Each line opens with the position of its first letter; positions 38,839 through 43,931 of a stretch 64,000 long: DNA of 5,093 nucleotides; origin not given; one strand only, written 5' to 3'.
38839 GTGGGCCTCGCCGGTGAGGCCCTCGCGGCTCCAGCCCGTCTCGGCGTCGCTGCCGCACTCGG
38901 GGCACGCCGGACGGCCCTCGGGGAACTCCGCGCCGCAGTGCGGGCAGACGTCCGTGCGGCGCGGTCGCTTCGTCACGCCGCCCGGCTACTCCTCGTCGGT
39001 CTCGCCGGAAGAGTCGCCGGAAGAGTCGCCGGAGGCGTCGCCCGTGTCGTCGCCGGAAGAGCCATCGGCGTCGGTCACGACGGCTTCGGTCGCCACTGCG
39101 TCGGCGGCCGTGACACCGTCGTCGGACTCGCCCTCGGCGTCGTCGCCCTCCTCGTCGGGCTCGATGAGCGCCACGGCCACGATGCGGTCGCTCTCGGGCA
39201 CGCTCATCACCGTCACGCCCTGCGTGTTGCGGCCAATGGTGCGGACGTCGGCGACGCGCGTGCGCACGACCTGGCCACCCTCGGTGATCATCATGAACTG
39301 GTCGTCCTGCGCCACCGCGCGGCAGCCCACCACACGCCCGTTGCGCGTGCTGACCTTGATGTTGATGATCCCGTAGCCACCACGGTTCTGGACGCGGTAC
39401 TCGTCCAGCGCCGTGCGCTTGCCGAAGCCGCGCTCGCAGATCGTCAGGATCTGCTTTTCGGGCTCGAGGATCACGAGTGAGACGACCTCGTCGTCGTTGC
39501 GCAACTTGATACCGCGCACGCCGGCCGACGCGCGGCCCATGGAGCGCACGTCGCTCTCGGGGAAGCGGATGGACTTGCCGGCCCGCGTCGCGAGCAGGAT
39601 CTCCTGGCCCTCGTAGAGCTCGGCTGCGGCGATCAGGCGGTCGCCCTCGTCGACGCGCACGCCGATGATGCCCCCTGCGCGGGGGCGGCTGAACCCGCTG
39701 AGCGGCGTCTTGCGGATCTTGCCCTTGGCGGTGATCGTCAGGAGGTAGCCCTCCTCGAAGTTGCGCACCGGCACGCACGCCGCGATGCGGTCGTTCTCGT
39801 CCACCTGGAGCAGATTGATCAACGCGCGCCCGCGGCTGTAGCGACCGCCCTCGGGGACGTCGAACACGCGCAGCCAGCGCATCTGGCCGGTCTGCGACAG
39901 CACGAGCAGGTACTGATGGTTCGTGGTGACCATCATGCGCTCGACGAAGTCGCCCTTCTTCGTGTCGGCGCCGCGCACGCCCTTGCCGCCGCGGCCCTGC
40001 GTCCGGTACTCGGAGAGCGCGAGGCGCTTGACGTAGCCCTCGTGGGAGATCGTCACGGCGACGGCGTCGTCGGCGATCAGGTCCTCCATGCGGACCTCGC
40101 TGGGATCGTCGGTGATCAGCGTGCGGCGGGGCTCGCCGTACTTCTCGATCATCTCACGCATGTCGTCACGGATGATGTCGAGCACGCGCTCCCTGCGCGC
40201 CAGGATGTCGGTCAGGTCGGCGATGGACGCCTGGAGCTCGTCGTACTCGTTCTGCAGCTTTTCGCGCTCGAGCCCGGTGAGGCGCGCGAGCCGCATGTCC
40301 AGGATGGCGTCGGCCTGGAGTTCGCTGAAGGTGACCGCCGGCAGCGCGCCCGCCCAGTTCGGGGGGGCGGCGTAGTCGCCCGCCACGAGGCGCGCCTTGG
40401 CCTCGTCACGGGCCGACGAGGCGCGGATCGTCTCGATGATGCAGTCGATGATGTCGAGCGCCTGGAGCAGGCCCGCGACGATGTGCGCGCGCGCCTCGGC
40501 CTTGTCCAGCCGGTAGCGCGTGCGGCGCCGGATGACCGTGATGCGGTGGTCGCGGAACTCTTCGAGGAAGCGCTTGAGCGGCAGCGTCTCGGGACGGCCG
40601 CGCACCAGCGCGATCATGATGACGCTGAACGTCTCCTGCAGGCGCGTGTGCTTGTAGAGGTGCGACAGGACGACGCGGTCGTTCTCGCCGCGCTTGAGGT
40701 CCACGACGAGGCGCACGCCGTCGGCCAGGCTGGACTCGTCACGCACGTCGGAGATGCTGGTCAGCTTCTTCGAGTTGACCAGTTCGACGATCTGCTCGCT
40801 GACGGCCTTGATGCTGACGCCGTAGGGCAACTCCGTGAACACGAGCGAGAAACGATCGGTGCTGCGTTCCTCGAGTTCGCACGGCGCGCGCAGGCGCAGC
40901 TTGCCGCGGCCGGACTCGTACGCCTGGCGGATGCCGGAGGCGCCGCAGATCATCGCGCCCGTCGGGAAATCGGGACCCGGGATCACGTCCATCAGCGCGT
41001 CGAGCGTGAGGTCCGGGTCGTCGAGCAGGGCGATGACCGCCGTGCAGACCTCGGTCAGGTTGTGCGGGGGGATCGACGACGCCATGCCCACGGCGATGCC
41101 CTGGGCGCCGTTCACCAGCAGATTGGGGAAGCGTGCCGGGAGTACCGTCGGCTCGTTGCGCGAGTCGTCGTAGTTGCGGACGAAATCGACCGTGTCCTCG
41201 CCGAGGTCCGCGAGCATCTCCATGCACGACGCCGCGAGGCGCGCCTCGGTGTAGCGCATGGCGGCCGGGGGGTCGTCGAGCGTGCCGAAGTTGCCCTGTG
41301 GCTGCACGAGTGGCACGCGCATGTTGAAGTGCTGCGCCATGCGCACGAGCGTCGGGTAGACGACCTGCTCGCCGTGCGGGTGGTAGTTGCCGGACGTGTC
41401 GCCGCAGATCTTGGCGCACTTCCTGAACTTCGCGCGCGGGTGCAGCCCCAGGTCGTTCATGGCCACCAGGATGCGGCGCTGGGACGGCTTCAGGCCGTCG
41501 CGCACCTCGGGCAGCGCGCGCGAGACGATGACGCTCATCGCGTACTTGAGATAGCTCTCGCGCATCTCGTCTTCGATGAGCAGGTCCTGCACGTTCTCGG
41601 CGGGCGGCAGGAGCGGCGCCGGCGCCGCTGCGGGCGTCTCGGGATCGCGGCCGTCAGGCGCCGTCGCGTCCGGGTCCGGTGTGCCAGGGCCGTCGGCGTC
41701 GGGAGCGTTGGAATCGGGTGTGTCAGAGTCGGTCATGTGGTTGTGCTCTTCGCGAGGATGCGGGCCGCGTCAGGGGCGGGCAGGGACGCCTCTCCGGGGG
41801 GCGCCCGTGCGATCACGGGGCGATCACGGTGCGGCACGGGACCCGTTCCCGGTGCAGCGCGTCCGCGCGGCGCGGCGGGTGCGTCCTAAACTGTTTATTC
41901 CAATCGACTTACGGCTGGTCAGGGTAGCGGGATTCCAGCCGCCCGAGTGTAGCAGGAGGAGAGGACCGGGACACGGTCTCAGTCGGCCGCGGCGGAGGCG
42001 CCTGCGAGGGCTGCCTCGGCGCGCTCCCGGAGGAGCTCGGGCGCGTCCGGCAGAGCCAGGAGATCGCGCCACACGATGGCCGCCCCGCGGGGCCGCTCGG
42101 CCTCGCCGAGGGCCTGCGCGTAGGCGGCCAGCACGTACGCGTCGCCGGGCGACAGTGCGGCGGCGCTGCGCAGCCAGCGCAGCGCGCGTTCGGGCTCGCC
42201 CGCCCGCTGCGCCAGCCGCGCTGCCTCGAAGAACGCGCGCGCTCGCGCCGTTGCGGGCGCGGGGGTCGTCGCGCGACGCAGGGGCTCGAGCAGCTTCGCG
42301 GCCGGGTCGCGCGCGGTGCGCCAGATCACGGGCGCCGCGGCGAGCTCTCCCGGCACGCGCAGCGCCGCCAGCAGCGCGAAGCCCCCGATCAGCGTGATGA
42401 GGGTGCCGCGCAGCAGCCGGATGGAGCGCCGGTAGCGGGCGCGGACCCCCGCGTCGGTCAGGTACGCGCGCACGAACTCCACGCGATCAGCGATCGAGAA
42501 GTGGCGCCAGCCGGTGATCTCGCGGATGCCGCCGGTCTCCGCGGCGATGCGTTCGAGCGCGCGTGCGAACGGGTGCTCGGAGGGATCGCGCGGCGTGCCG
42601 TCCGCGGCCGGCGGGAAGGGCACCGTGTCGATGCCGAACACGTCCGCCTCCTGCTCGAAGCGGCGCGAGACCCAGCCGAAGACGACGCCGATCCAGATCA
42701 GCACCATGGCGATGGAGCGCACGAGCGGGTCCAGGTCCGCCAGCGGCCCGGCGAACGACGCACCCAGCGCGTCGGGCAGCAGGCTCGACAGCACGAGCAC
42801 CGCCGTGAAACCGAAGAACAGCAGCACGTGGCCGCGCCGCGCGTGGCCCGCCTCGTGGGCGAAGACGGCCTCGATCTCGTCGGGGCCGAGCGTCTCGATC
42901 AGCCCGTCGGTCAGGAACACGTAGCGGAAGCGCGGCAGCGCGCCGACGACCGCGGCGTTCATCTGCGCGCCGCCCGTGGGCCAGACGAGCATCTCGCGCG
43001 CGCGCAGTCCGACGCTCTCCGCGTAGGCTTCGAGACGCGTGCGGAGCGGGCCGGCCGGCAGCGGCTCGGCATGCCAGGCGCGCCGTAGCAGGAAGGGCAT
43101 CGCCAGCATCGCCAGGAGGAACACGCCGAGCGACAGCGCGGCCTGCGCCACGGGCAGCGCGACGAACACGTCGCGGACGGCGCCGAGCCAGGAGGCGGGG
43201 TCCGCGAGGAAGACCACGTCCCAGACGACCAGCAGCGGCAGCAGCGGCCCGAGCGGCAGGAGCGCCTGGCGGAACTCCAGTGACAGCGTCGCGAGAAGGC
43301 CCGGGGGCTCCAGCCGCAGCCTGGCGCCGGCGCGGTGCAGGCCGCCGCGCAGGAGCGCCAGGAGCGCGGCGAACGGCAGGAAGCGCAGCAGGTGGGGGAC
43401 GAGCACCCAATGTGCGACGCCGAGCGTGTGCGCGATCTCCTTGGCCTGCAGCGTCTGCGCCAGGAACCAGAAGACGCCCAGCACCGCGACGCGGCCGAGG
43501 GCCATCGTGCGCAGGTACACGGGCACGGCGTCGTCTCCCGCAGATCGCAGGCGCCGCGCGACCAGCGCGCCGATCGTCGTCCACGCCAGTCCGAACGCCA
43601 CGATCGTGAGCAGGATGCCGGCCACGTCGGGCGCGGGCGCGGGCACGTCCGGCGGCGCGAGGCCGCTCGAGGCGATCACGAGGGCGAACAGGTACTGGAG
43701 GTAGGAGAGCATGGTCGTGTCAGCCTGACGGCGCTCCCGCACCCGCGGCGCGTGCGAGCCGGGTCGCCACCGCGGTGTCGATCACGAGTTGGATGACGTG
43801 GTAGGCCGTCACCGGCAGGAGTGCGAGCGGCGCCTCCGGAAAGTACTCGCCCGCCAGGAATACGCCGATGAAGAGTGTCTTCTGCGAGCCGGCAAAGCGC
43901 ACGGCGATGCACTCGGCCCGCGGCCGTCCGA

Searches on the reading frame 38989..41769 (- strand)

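Call 20: search_protein_families(library=pfam, proteins=[window:38989-41769:-], max_evalue=0.00001)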
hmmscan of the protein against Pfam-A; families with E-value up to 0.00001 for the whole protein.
window:38989-41769:- (927 aa): 2 families
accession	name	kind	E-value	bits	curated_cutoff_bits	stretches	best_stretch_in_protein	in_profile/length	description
PF00521.26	DNA_topoisoIV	-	2.3e-147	491.8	31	1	84-537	1-431/432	DNA gyrase/topoisomerase IV, subunit A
PF03989.18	DNA_gyraseA_C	-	5.5e-67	221.4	27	5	722-767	1-46/48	DNA gyrase C-terminal domain, beta-propeller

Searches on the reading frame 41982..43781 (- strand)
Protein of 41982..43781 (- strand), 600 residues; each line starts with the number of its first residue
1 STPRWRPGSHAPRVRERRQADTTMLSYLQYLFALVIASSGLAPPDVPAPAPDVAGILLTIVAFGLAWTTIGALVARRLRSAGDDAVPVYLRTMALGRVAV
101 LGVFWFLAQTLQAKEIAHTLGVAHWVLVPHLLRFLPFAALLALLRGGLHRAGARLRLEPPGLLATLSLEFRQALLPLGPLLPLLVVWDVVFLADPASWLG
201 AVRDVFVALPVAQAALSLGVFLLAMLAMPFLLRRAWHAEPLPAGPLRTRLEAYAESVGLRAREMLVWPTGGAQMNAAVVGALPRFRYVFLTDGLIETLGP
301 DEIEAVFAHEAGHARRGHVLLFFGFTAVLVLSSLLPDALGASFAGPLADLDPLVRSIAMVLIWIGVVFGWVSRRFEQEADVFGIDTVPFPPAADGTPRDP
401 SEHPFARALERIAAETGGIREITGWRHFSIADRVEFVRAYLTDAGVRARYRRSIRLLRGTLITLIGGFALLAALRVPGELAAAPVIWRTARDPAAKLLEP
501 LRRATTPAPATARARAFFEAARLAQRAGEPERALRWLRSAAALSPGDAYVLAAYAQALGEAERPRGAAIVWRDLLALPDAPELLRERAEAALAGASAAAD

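Call 20: search_protein_families(library=pfam, proteins=[window:41982-43781:-], max_evalue=0.00001)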
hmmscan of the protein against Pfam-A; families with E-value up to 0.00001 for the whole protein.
window:41982-43781:- (600 aa): 1 family
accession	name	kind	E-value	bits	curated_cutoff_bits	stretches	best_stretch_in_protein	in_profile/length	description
PF01435.24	Peptidase_M48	-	9.6e-16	58.6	20.3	1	243-386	4-150/186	Peptidase family M48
